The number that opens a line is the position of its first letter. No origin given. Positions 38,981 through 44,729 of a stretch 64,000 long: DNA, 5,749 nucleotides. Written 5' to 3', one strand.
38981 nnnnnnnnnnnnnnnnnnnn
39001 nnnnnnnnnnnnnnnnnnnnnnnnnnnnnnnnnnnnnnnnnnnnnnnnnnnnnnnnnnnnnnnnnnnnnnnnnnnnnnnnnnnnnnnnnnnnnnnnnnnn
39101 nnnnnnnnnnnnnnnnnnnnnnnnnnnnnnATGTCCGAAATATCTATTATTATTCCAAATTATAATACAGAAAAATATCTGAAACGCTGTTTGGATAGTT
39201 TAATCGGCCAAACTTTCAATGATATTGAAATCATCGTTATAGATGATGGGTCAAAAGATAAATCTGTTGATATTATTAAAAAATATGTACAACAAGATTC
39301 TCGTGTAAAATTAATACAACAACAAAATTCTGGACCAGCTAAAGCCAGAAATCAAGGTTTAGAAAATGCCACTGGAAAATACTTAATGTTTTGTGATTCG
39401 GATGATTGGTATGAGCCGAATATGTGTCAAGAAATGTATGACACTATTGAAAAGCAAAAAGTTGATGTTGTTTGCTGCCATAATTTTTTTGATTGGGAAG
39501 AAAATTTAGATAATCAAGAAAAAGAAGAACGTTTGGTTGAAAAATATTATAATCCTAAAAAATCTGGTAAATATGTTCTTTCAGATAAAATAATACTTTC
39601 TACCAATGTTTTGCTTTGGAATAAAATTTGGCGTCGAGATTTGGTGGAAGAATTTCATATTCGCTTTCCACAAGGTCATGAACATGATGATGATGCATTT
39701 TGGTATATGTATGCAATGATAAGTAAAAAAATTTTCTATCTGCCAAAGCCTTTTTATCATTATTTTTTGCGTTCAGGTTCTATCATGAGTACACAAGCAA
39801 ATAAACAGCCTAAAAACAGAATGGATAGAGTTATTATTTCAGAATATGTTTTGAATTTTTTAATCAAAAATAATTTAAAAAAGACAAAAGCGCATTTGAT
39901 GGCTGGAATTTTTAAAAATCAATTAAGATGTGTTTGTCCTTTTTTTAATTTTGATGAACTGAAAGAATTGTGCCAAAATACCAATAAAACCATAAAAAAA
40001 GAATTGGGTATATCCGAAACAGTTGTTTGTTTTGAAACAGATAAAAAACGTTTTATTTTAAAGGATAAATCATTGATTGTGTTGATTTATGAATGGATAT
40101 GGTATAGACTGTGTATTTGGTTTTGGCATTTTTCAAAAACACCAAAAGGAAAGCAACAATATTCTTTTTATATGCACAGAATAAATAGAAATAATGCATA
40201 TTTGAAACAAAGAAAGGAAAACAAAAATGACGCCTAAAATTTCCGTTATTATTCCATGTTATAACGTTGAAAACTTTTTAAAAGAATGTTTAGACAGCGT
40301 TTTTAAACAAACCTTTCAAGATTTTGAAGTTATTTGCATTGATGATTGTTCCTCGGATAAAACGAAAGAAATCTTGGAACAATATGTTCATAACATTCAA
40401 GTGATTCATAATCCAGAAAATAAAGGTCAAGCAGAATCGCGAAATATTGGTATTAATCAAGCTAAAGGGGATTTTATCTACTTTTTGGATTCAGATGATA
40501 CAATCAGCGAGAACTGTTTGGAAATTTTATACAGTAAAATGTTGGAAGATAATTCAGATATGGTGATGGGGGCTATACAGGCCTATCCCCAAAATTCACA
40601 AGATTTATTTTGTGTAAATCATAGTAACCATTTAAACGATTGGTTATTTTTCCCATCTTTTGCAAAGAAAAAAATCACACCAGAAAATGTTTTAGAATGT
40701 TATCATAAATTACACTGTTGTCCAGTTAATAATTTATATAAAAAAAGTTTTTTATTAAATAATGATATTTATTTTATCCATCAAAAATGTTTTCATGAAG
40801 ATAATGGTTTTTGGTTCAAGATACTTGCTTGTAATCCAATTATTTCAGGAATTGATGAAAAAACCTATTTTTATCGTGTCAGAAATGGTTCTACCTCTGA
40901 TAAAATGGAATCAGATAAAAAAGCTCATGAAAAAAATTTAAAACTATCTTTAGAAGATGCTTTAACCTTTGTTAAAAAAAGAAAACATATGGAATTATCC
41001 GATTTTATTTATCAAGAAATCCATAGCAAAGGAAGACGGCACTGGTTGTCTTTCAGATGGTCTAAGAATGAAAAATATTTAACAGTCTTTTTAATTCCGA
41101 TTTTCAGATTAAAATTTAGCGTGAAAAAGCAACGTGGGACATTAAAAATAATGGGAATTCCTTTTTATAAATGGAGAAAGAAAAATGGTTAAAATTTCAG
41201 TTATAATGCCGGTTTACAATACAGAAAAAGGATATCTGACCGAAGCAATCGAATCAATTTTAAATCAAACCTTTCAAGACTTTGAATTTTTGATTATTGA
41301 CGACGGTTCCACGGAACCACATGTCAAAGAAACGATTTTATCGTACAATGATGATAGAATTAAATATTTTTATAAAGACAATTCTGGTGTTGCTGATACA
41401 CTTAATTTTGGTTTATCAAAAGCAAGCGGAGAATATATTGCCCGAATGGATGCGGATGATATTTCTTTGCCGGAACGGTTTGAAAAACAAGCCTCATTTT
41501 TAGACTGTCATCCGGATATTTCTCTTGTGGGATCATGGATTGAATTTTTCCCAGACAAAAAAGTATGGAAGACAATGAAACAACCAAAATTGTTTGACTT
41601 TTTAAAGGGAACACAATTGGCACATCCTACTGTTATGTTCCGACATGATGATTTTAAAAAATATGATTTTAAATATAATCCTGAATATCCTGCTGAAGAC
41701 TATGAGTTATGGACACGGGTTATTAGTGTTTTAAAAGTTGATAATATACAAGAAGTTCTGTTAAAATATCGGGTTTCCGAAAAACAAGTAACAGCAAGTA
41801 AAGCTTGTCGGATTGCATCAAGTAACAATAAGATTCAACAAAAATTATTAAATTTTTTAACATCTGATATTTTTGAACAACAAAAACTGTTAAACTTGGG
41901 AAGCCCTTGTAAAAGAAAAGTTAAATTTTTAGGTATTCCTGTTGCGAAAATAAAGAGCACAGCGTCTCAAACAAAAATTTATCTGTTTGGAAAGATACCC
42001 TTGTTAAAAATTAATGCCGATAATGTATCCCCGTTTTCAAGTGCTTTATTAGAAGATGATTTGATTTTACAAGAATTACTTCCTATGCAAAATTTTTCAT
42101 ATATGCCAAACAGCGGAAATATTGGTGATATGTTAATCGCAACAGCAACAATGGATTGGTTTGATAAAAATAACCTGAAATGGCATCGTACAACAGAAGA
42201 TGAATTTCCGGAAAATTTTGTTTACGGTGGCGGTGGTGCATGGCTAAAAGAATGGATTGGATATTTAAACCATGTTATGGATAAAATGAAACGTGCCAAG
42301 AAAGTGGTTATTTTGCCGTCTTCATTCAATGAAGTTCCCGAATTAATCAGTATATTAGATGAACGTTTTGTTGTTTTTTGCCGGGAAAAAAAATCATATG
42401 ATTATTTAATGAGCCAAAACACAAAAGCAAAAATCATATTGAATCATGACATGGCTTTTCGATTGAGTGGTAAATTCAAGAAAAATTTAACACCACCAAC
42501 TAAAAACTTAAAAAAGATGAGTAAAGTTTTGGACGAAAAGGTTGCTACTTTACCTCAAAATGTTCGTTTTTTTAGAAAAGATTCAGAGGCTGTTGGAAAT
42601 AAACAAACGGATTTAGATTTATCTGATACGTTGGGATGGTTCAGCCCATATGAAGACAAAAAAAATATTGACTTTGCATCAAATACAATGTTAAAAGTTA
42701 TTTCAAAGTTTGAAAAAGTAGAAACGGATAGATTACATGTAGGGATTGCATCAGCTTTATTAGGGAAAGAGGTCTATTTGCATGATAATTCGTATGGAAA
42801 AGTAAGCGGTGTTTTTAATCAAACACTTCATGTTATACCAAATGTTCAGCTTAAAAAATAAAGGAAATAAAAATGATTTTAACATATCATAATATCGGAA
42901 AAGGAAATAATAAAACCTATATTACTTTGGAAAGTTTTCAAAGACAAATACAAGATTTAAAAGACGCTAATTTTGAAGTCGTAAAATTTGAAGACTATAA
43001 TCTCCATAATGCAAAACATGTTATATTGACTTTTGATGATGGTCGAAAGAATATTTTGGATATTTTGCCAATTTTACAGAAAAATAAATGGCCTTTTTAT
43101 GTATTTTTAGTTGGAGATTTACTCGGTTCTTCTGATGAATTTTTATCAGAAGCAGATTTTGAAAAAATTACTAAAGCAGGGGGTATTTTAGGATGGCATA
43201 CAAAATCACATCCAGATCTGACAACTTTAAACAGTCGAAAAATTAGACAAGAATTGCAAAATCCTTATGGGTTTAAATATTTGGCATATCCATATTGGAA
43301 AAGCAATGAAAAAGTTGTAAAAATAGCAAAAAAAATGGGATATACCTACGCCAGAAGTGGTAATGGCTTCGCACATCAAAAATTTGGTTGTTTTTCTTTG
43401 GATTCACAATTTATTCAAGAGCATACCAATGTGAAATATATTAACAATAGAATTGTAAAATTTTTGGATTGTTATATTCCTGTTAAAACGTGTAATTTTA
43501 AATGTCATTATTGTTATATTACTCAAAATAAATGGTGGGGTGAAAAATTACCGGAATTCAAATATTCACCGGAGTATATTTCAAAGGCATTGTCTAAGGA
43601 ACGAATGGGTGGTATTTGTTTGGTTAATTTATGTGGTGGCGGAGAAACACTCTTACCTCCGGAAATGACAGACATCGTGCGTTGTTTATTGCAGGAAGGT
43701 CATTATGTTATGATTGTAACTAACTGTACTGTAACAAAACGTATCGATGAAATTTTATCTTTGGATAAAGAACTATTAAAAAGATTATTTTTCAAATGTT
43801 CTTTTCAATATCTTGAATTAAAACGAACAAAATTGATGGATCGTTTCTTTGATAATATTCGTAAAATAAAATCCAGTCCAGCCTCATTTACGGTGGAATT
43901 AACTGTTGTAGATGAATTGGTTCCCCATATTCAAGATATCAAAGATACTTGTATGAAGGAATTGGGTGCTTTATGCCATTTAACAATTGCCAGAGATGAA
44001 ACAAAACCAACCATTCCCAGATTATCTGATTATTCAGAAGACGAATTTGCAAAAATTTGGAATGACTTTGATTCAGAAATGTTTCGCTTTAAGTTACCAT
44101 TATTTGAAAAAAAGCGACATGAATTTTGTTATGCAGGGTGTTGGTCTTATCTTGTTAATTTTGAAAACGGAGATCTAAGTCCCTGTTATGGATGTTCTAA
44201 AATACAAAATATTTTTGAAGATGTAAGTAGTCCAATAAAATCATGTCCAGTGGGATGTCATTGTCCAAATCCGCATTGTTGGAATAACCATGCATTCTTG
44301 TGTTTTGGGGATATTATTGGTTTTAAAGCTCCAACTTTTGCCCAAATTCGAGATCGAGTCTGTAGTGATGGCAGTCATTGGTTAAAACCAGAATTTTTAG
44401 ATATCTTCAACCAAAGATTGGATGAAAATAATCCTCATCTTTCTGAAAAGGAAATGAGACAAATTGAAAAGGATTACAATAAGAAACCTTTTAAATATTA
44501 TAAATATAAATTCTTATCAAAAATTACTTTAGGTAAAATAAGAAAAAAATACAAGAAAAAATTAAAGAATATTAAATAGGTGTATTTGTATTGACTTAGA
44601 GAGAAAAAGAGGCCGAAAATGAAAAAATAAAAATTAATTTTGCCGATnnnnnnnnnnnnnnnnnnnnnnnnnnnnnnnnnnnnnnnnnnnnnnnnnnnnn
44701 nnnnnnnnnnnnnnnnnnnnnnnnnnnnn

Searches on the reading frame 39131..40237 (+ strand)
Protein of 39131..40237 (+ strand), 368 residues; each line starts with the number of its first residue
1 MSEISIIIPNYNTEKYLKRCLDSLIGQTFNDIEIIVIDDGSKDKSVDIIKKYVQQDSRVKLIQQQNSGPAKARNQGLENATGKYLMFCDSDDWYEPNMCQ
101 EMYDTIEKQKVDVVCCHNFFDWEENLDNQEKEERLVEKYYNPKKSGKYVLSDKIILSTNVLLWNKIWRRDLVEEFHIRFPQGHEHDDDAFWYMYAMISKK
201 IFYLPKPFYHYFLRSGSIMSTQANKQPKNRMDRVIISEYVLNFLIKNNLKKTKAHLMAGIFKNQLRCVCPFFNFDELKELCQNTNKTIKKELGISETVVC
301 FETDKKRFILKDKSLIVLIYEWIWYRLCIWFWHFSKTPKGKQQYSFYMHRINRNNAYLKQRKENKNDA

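Call 12: search_protein_families(library=pfam, proteins=[window:39131-40237:+], max_evalue=0.001)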
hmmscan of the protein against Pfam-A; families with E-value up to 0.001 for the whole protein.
window:39131-40237:+ (368 aa): 3 families
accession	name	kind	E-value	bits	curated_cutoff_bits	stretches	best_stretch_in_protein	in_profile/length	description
PF00535.33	Glycos_transf_2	-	1.7e-43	148.9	23.3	1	5-138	1-135/168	Glycosyl transferase family 2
PF13641.12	Glyco_tranf_2_3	-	4.1e-14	53.6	27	1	4-208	3-208/230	Glycosyltransferase like family 2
PF10111.15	Glyco_tranf_2_2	-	4.6e-14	53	27.3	1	5-110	1-110/276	Glycosyltransferase like family 2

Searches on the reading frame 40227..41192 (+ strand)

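Call 12: search_protein_families(library=pfam, proteins=[window:40227-41192:+], max_evalue=0.001)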
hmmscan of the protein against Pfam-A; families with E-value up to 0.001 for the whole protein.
window:40227-41192:+ (321 aa): 3 families
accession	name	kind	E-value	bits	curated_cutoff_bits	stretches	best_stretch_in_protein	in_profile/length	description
PF00535.33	Glycos_transf_2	-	3.1e-44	151.3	23.3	1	6-175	1-163/168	Glycosyl transferase family 2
PF13641.12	Glyco_tranf_2_3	-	5.4e-14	53.2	27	1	3-108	1-114/230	Glycosyltransferase like family 2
PF10111.15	Glyco_tranf_2_2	-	2.5e-13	50.6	27.3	1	6-111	1-116/276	Glycosyltransferase like family 2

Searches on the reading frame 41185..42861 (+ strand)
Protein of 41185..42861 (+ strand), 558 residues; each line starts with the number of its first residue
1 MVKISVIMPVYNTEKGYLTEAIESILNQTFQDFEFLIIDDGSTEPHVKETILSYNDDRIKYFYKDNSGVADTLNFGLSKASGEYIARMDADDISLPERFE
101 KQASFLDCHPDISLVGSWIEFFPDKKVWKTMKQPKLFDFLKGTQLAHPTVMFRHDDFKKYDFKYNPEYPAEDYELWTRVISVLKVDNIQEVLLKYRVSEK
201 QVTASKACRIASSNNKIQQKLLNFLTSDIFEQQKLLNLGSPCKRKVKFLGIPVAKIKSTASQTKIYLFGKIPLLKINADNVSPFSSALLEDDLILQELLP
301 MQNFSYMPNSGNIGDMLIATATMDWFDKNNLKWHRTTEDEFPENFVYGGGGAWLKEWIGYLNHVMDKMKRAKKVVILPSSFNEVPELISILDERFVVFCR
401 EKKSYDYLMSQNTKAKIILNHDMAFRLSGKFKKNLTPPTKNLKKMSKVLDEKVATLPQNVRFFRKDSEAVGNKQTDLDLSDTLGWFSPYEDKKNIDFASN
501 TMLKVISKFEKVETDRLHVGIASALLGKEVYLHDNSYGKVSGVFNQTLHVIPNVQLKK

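Call 12: search_protein_families(library=pfam, proteins=[window:41185-42861:+], max_evalue=0.001)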
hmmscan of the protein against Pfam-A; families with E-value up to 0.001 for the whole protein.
window:41185-42861:+ (558 aa): 4 families
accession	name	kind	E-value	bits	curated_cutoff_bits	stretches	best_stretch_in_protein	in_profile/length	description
PF00535.33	Glycos_transf_2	-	2.1e-31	109.6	23.3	1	5-164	1-163/168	Glycosyl transferase family 2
PF04230.19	PS_pyruv_trans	-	1.8e-18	67.9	25.3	1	312-531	1-274/280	Polysaccharide pyruvyl transferase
PF10111.15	Glyco_tranf_2_2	-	1.4e-15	58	27.3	1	5-112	1-117/276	Glycosyltransferase like family 2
PF13641.12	Glyco_tranf_2_3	-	9e-06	26.3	27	1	4-122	3-125/230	Glycosyltransferase like family 2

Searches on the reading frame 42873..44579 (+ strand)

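Call 12: search_protein_families(library=pfam, proteins=[window:42873-44579:+], max_evalue=0.001)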
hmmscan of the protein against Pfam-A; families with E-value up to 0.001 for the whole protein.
window:42873-44579:+ (568 aa): 2 families
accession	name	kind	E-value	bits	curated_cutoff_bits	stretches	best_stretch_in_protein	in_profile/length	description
PF01522.26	Polysacc_deac_1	-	1.3e-17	64.3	23.1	1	46-159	5-123/124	Polysaccharide deacetylase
PF04055.27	Radical_SAM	-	1.8e-09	38.4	29.5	1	202-297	2-96/166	Radical SAM superfamily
